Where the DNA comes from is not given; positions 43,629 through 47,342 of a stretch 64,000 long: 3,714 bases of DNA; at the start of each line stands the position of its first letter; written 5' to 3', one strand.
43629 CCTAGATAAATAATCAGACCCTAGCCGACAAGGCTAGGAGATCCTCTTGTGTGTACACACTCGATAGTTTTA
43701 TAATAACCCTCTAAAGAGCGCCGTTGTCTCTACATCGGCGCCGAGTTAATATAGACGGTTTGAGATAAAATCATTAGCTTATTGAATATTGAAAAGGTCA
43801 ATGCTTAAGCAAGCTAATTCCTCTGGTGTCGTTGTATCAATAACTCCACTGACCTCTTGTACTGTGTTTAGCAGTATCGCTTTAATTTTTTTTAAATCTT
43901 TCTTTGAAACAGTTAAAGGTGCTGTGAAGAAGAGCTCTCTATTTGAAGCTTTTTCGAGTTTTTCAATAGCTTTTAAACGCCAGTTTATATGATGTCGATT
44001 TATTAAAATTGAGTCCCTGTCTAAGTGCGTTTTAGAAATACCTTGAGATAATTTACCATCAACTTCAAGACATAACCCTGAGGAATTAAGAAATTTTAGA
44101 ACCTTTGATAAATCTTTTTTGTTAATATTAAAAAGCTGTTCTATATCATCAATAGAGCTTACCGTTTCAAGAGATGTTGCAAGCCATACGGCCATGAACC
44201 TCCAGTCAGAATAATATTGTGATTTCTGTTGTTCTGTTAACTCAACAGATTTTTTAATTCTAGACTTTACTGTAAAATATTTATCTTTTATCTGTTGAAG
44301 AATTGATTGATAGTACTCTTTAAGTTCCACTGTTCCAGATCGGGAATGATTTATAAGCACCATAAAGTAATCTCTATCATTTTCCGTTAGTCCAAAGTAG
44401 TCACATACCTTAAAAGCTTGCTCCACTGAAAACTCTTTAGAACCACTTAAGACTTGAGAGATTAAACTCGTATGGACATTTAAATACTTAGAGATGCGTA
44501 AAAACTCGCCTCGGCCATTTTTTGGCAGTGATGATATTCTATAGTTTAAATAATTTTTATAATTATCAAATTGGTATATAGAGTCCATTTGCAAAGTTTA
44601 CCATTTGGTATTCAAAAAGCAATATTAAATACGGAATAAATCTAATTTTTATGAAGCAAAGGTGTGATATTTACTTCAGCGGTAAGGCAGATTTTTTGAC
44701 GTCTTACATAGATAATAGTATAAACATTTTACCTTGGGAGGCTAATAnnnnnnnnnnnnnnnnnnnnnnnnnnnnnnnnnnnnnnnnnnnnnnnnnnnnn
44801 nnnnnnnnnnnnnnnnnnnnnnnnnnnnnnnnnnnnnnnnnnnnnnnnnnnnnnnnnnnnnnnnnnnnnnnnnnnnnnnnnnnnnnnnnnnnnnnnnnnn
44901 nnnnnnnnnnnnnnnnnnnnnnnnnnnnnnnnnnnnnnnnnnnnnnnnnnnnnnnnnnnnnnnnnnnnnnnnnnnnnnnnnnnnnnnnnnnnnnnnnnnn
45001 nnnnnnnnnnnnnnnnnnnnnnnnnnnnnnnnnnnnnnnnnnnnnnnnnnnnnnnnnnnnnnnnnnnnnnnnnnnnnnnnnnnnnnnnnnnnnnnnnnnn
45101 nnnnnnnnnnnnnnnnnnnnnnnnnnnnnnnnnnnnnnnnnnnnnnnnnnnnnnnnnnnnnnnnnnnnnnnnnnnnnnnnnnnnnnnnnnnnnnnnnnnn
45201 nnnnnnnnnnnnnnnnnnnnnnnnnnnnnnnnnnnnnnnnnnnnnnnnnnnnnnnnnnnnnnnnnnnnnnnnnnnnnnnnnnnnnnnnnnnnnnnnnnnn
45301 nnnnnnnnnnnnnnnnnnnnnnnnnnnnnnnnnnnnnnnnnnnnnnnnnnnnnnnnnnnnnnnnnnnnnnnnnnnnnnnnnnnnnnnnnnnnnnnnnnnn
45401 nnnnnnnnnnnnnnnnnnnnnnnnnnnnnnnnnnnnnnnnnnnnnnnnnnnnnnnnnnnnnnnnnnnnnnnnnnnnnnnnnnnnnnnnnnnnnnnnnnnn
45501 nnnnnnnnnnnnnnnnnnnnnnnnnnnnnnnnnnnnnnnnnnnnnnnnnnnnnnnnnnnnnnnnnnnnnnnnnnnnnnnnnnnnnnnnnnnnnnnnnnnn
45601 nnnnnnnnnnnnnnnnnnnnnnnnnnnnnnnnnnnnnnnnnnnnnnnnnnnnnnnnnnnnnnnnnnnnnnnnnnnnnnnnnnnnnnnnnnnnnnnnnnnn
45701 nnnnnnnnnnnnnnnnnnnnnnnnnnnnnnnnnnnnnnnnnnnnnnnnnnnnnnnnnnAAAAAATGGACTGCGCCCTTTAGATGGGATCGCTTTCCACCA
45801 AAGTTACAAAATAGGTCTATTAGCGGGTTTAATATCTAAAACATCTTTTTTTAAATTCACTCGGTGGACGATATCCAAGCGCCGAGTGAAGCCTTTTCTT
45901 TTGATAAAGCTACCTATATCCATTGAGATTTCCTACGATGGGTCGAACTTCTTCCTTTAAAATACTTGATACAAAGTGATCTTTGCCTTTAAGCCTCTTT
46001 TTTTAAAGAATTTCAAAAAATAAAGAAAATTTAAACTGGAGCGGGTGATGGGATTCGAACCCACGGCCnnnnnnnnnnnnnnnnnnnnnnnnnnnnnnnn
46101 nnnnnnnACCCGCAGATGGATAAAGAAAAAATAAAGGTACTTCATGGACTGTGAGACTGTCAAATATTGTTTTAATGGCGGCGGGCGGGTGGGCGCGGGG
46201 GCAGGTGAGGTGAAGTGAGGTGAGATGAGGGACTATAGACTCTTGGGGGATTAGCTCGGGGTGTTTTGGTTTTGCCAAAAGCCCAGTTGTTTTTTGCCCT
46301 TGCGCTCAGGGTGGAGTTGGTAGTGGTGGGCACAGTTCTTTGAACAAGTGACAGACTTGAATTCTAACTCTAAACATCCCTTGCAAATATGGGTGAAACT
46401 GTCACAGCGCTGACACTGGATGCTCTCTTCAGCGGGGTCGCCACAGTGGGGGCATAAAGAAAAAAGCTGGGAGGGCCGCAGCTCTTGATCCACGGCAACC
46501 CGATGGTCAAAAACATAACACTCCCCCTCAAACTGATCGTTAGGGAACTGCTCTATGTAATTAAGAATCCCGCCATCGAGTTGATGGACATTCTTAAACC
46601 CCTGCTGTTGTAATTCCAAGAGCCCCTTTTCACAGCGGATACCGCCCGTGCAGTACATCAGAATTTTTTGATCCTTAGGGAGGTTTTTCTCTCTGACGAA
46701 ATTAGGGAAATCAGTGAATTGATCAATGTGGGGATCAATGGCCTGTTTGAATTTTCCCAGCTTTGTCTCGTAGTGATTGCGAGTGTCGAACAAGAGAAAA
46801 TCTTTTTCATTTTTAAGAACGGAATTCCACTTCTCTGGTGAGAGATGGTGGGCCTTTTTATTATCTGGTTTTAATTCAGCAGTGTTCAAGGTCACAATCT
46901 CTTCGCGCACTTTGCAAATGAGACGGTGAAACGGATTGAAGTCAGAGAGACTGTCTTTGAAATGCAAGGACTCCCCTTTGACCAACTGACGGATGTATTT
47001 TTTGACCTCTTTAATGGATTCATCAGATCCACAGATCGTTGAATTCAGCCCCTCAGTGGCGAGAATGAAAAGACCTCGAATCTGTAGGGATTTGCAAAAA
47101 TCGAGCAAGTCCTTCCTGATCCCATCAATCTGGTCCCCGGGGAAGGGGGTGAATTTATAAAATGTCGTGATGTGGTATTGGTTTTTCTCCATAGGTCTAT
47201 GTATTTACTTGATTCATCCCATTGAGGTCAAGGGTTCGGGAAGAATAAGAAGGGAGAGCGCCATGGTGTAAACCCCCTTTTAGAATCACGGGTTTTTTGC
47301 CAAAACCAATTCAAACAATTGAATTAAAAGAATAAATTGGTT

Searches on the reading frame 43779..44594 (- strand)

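Call 80: search_protein_families(library=pfam, proteins=[window:43779-44594:-], max_evalue=0.0001)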
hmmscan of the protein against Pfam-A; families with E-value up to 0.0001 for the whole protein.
window:43779-44594:- (271 aa): 1 family
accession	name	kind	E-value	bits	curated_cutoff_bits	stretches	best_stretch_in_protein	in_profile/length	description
PF14394.12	DUF4423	-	1.3e-19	71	30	1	115-269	6-164/165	Domain of unknown function (DUF4423)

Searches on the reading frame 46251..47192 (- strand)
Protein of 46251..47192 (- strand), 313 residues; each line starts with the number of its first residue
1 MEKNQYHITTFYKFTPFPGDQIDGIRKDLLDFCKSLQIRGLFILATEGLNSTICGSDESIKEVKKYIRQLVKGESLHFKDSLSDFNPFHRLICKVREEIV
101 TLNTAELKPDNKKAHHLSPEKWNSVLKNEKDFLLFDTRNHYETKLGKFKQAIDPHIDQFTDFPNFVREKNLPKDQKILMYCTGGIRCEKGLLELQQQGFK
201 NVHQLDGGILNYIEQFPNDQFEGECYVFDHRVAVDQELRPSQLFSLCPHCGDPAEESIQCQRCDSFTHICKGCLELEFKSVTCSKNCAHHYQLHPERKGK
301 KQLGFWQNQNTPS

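Call 80: search_protein_families(library=pfam, proteins=[window:46251-47192:-], max_evalue=0.0001)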
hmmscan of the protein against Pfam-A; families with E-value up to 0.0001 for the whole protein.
window:46251-47192:- (313 aa): 3 families
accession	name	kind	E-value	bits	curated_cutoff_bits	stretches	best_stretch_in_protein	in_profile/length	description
PF17773.7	UPF0176_N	-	3.5e-21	75.8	26.2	1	6-99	1-92/92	UPF0176 acylphosphatase like domain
PF12368.13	Rhodanese_C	-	1.2e-09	38.8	26.9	1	222-288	1-66/66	Rhodanase C-terminal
PF00581.25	Rhodanese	-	3.8e-09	37.3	22.2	1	126-213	8-100/102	Rhodanese-like domain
